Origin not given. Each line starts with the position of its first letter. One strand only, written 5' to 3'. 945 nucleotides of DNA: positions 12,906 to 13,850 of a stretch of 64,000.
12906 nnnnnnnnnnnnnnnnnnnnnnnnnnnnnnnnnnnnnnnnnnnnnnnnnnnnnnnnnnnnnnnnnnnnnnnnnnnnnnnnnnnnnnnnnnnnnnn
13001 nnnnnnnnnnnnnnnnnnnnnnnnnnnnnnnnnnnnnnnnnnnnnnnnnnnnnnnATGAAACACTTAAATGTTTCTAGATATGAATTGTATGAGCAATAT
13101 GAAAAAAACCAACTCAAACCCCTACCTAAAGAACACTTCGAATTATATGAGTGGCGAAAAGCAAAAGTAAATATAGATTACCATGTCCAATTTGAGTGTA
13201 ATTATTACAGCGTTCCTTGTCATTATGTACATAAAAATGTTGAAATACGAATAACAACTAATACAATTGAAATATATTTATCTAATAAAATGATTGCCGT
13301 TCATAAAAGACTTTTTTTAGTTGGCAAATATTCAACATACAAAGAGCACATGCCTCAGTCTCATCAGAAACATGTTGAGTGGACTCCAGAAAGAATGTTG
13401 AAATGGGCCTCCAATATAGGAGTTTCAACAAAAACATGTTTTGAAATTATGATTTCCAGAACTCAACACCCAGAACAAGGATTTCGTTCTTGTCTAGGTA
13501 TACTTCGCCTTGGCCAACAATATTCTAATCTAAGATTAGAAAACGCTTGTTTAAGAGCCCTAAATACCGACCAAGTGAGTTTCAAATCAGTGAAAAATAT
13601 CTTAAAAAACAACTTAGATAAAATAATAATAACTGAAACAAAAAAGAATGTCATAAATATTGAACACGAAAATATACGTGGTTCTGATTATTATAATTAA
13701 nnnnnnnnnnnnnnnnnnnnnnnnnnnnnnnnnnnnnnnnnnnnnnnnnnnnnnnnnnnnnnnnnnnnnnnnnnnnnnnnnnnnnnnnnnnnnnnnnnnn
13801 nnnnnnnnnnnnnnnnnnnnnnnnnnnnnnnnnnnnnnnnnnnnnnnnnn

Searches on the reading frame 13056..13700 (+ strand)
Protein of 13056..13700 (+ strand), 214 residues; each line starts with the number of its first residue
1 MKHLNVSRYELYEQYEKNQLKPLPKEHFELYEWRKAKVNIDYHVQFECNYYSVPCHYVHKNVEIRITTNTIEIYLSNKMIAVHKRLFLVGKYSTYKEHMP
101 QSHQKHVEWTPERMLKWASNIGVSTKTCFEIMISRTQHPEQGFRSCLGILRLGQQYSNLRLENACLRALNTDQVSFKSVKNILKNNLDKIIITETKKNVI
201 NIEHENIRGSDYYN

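Call 31: search_protein_families(library=pfam, proteins=[window:13056-13700:+], max_evalue=0.001)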
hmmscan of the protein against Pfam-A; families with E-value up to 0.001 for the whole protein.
window:13056-13700:+ (214 aa): 1 family
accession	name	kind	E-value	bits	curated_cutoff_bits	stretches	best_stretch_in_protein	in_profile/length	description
PF22483.2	Mu-transpos_C_2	-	5.7e-21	74.5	27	1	23-87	1-65/73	Mu transposase, C-terminal domain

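Call 33: search_protein_families(library=pfam, proteins=[window:13056-13700:+], max_evalue=0.001)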
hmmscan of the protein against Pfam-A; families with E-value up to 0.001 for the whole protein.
window:13056-13700:+ (214 aa): 1 family
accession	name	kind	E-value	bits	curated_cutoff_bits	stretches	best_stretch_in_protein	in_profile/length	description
PF22483.2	Mu-transpos_C_2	-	5.7e-21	74.5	27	1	23-87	1-65/73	Mu transposase, C-terminal domain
